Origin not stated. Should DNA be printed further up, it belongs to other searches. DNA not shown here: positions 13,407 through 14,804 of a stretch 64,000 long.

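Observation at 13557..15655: Candidate undescribed two-gene module: DUF262 (ParB-like) protein translationally coupled to a RelA/SpoT-synthetase-fold protein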

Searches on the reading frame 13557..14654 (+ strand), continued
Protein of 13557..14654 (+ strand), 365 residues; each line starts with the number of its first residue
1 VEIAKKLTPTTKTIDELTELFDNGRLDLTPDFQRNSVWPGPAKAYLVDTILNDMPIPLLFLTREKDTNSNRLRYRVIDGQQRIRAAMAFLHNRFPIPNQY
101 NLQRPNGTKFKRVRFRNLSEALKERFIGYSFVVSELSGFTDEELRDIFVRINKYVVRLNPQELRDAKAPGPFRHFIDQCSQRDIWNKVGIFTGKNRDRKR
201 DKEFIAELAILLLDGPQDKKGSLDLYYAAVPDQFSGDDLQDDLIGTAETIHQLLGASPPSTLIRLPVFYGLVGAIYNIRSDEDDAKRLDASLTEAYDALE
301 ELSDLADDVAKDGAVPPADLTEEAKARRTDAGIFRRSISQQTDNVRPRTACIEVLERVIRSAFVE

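Call 48: find_related_loci(query=A3, collection=metagenome_contigs, flank=4000)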
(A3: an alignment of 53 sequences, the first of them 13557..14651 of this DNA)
Query A3 (365 aa) in metagenome_contigs; peptide patterns used: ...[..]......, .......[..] (x = any residue, [..] = any of these).
600 stretches matched a pattern (row limit reached: there are more); 118 encode a relative of the query (tblastn E <= 1e-3); the best 80 are kept; 80 distinct loci.
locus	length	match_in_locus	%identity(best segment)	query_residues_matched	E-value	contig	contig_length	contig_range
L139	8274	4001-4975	37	6-352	6e-68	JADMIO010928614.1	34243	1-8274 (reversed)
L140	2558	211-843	40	9-227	5e-44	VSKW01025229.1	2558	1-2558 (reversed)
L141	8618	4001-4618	38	11-224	6e-40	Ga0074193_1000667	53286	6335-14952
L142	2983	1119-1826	36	4-238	7e-40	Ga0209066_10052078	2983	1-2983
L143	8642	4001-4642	35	6-227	3e-38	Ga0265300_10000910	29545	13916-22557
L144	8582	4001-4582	39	23-224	2e-38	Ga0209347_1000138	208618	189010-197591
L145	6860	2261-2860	38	22-227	9e-38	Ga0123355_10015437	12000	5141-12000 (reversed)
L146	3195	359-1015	31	14-235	8e-28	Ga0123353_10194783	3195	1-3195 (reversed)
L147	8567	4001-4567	31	16-214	4e-23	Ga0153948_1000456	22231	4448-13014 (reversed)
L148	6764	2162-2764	30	25-228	1e-22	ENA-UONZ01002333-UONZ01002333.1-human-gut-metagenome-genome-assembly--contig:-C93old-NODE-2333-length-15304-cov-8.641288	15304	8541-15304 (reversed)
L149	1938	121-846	28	2-236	1e-21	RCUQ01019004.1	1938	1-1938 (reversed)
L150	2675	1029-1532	32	7-176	2e-20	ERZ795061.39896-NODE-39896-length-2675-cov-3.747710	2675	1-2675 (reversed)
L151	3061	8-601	31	76-275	3e-20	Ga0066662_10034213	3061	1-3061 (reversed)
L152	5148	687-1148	32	10-172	5e-20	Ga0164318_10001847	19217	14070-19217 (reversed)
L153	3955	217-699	32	12-181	5e-20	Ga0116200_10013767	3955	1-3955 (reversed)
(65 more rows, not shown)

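Call 51: search_protein_families(library=pfam, proteins=[L141:5016-5864:+, L141:2782-3945:+, L141:5854-8061:+, L143:5330-6205:+, L144:4918-5826:+, L145:3259-4137:+, L140:1554-2429:+, L146:1409-2032:+, L151:853-1482:+, L141:118-2772:+], max_evalue=0.001)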
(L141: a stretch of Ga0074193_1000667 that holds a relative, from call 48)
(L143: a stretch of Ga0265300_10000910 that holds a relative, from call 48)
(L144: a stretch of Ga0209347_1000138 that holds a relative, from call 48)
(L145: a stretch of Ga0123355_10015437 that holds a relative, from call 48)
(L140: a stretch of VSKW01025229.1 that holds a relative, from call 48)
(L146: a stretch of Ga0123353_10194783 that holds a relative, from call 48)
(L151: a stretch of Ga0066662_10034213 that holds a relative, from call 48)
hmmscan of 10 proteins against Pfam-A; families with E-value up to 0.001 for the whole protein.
L141:5016-5864:+ (283 aa): 2 families
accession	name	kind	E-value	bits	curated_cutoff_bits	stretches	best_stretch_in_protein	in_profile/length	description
PF00069.31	Pkinase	-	1.4e-29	103.8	31.7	1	26-236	1-198/263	Protein kinase domain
PF07714.23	PK_Tyr_Ser-Thr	-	7.5e-20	71.7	23.1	1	28-233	3-202/258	Protein tyrosine and serine/threonine kinase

L141:2782-3945:+ (388 aa): 3 families
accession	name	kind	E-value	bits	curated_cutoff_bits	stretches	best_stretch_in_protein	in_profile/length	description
PF00266.25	Aminotran_5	-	4.7e-70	236.9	21.5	1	9-373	2-368/371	Aminotransferase class-V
PF00464.25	SHMT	-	1.9e-05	23.9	27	1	119-336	142-356/399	Serine hydroxymethyltransferase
PF00155.27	Aminotran_1_2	-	0.00043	20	19.7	1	59-182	50-185/361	Aminotransferase class I and II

L141:5854-8061:+ (736 aa): 5 families
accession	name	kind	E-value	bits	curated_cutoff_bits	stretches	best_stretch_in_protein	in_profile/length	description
PF04851.21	ResIII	-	1.6e-22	80.6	22.5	1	262-430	2-164/164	Type III restriction enzyme, res subunit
PF00270.35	DEAD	-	8.1e-12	45.6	26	1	267-431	3-163/167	DEAD/DEAH box helicase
PF00271.37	Helicase_C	-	2.7e-11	44.1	23.5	1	567-651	27-109/110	Helicase conserved C-terminal domain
PF18766.7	SWI2_SNF2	-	2e-06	28.1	26.7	1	278-478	17-201/221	SWI2/SNF2 ATPase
PF00176.29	SNF2-rel_dom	-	3.2e-06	26.9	24.9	1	280-427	18-162/290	SNF2-related domain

L143:5330-6205:+ (292 aa): 2 families
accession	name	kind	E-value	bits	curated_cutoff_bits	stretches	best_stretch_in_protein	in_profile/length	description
PF00069.31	Pkinase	-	3.2e-25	89.5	31.7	1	40-260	5-212/263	Protein kinase domain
PF07714.23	PK_Tyr_Ser-Thr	-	3.3e-19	69.6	23.1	1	40-238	5-195/258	Protein tyrosine and serine/threonine kinase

L144:4918-5826:+ (303 aa): 2 families
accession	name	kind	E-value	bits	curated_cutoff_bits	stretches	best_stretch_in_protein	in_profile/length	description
PF00069.31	Pkinase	-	2.7e-25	89.7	31.7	1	47-257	1-198/263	Protein kinase domain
PF07714.23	PK_Tyr_Ser-Thr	-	2.1e-19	70.3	23.1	1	49-252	3-200/258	Protein tyrosine and serine/threonine kinase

L145:3259-4137:+ (293 aa): 2 families
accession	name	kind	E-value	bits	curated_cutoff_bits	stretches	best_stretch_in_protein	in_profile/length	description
PF00069.31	Pkinase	-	8.5e-32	111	31.7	1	32-262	3-220/263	Protein kinase domain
PF07714.23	PK_Tyr_Ser-Thr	-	1.3e-21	77.6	23.1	1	33-238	4-199/258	Protein tyrosine and serine/threonine kinase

L140:1554-2429:+ (292 aa): 2 families
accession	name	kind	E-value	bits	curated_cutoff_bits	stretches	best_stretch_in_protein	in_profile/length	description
PF00069.31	Pkinase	-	2.2e-32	112.9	31.7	1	22-228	1-201/263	Protein kinase domain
PF07714.23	PK_Tyr_Ser-Thr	-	1.6e-22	80.5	23.1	1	24-227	3-208/258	Protein tyrosine and serine/threonine kinase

L146:1409-2032:+ (208 aa): 0 families

L151:853-1482:+ (210 aa): 0 families

L141:118-2772:+ (885 aa): 0 families

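Call 54: predict_structure(alignment_id=A3)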
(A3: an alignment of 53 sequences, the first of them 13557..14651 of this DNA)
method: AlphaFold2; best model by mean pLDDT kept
length: 365 residues; sequences in the alignment: 53
mean_pLDDT: 91.4   pTM: 0.72
mean pLDDT of the five models: 91.4, 89.5, 89.0, 88.8, 88.3
residues with pLDDT >= 90: 276; 70-90: 71; 50-70: 18; < 50: 0
segments of 3 or more residues with pLDDT < 50: none
pLDDT, mean of each block of 10 residues (from residue 1): 84 98 92 69 95 95 91 93 96 96 94 97 98 95 84 68 75 95 96 90 96 90 88 94 98 95 96 98 96 97 92 77 92 93 88 98 90
secondary structure, 60 per line:
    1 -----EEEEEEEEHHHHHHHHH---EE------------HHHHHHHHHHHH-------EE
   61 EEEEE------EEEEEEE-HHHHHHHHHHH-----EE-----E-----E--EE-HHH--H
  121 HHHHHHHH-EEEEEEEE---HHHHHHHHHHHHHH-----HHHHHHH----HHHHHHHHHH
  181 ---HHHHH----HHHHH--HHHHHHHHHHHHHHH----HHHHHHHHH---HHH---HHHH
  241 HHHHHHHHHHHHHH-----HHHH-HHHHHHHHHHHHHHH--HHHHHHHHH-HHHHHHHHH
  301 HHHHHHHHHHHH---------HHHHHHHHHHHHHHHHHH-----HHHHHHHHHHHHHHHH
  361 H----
elements in order: E6-13 H14-22 H40-51 E59-65 E72-78 H80-90 H120-128 E130-137 H141-154 H160-166 H171-180 H184-188 H193-197 H200-214 H219-227 H237-254 H260-263 H265-279 H282-290 H292-312 H322-339 H345-361

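Call 57: fold_search(model_id=the predicted structure, library=pdb)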
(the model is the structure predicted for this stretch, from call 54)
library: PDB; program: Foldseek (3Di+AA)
matches with E <= 10: 131; with E <= 0.001: 1
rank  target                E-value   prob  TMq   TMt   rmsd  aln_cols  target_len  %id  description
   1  7p9k_A                1.2e-04  1.00  0.29  0.22  14.1       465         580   14  BrxU, GmrSD-family Type IV restriction enzyme (released 2021-12-08)
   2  7p9m_A                8.1e-03  0.97  0.28  0.21  15.4       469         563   12  BrxU, GmrSD-family Type IV restriction enzyme (released 2021-12-08)
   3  7ol9_B                2.1e-02  0.97  0.22  0.36  14.0       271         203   10  Crystal structure of C-terminally truncated Bacillus subtilis nucleoid occlusion protein (Noc) complexed to the Noc-bi (released 2022-03-09)
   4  6sdk_A                3.9e-02  0.89  0.21  0.36  15.0       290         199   14  Crystal structure of bacterial ParB dimer bound to CDP (released 2019-10-23)
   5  8qa9_B                2.2e-01  0.54  0.22  0.34  16.1       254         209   15  Crystal structure of the RK2 plasmid encoded co-complex of the C-terminally truncated transcriptional repressor protei (released 2024-02-21)
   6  7bnr_B                2.3e-01  0.57  0.20  0.35  15.2       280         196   12  Crystal structure of a ParB Q52A mutant from Myxococcus xanthus bound to CTPyS (released 2021-09-08)
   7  6ryk_B                2.4e-01  0.97  0.22  0.54  15.2       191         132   12  Crystal structure of the ParB-like protein PadC (released 2020-01-22)
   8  8pds_A                2.5e-01  0.09  0.13  0.13  23.0       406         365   10  Local refinement of dimeric HMPV N-RNA bound to the C-terminal region of P (released 2023-12-06)
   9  7o0n_A                4.7e-01  0.51  0.21  0.36  15.9       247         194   15  Crystal structure of a ParB E93A mutant from Myxococcus xanthus bound to CDP and monothiophosphate (released 2021-09-15)
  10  7tfk_B                5.0e-01  0.12  0.16  0.17  17.2       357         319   10  Atomic model of S. cerevisiae clamp loader RFC bound to two DNA molecules, one at the 5'-recessed end and the other at (released 2022-11-16)
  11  8kbw_F                6.2e-01  0.18  0.18  0.12  14.7       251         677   12  The crystal structure of syn-copalyl diphosphate synthase from Oryza sativa (released 2023-12-06)
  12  6t1f_C                7.5e-01  0.38  0.20  0.33  14.3       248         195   12  Crystal structure of the C-terminally truncated chromosome-partitioning protein ParB from Caulobacter crescentus compl (released 2020-10-14)
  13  5d92_C                1.2e+00  0.09  0.19  0.20  15.9       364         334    7  Structure of a phosphatidylinositolphosphate (PIP) synthase from Renibacterium Salmoninarum (released 2015-11-04)
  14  6t1f_A                1.3e+00  0.23  0.19  0.31  14.5       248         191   11  Crystal structure of the C-terminally truncated chromosome-partitioning protein ParB from Caulobacter crescentus compl (released 2020-10-14)
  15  4mnd                  1.5e+00  0.07  0.15  0.14  16.8       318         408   12  Crystal structure of Archaeoglobus fulgidus IPCT-DIPPS bifunctional membrane protein (released 2014-07-02)
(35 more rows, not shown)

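Call 59: search_solved_structures(query=A3, max_evalue=0.01)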
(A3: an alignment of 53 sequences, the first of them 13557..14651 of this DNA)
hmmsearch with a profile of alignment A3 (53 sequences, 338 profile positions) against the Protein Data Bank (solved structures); distinct sequences matched with E-value up to 0.01: 0.

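Call 78: find_encoding_contigs(protein=P0281, flank=7000, max_places=1)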
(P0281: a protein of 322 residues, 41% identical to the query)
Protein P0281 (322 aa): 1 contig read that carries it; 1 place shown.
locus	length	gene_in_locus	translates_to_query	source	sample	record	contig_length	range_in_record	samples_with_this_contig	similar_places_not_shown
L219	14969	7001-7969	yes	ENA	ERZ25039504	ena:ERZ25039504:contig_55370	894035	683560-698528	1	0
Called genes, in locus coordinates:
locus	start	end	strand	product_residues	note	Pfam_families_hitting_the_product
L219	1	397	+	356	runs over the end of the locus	PF26684:DUF8230_N, PF26685:DUF8230_C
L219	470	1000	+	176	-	PF00210:Ferritin, PF21016:RlmN_N (faint)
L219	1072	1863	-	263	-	PF03575:Peptidase_S51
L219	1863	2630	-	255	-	PF03575:Peptidase_S51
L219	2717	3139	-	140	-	PF04542:Sigma70_r2, PF08281:Sigma70_r4_2, PF04545:Sigma70_r4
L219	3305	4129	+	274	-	PF01209:Ubie_methyltran (faint), PF13489:Methyltransf_23, PF13847:Methyltransf_31, PF08241:Methyltransf_11, PF08242:Methyltransf_12, PF13649:Methyltransf_25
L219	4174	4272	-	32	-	-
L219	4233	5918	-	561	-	PF00239:Resolvase, PF07508:Recombinase, PF13408:Zn_ribbon_recom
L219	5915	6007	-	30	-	-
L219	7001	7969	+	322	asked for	PF03235:GmrSD_N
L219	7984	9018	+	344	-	PF04607:RelA_SpoT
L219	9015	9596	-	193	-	-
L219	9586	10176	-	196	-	PF01844:HNH, PF14279:HNH_5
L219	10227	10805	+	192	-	-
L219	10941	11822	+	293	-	PF18864:AbiTii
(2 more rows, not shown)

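Call 79: find_encoding_contigs(protein=P0229, flank=7000, max_places=2)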
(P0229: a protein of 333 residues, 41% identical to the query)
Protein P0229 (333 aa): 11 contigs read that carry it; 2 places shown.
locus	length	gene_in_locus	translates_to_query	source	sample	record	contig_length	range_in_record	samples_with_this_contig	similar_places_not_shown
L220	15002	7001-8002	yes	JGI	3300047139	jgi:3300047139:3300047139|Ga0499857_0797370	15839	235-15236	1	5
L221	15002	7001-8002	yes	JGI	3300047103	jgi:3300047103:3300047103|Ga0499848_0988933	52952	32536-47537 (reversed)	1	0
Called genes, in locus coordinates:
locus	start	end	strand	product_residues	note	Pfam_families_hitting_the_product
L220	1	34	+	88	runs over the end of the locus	?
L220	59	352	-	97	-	-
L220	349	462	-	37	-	-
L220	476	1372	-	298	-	PF01040:UbiA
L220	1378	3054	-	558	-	PF00115:COX1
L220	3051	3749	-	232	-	PF00116:COX2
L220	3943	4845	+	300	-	PF14378:PAP2_3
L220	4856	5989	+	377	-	PF03706:LPG_synthase_TM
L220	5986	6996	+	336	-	PF00890:FAD_binding_2 (faint), PF07992:Pyr_redox_2, PF13738:Pyr_redox_3, PF00070:Pyr_redox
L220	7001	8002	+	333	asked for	PF03235:GmrSD_N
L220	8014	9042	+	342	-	PF04607:RelA_SpoT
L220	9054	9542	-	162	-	PF03449:GreA_GreB_N, PF01272:GreA_GreB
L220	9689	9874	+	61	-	PF02148:zf-UBP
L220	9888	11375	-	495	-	PF00058:Ldl_recept_b (faint)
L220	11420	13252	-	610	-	PF00753:Lactamase_B, PF12706:Lactamase_B_2 (faint), PF14863:Alkyl_sulf_dimr, PF14864:Alkyl_sulf_C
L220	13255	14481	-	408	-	PF02737:3HCDH_N, PF00725:3HCDH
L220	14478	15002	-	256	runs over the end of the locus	PF00378:ECH_1, PF16113:ECH_2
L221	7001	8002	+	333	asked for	PF03235:GmrSD_N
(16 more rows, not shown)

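Call 80: find_encoding_contigs(protein=P0273, flank=7000, max_places=1)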
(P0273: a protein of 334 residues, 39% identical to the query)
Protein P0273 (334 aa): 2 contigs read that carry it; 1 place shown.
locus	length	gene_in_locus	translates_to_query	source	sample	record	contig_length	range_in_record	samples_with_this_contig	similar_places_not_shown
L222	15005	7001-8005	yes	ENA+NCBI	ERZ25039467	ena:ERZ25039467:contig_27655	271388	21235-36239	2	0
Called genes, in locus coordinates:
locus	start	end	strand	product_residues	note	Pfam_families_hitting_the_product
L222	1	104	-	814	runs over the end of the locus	-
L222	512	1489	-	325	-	PF11737:DUF3300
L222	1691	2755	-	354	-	PF01594:AI-2E_transport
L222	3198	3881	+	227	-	PF03928:HbpS-like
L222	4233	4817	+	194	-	-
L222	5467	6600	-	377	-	PF07885:Ion_trans_2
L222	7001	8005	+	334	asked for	PF03235:GmrSD_N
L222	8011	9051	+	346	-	PF04607:RelA_SpoT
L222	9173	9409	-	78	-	-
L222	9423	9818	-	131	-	-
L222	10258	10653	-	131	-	PF19649:DUF6152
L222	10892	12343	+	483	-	PF07732:Cu-oxidase_3, PF00394:Cu-oxidase, PF07731:Cu-oxidase_2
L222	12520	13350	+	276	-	PF13709:DUF4159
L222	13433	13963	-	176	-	PF13480:Acetyltransf_6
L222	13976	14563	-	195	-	-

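Call 84: search_protein_families(library=phrogs, proteins=[window:13557-14651:+], max_evalue=0.001)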
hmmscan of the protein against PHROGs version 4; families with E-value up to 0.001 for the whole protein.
window:13557-14651:+ (365 aa): 3 families
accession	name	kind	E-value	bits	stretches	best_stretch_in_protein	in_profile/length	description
phrog_2598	-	unknown function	1.3e-37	130.8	1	8-211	28-222/352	-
phrog_1583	-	unknown function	3.5e-24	86.3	1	7-165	16-170/417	-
phrog_26759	-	unknown function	1.2e-14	54.5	1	6-174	3-178/593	-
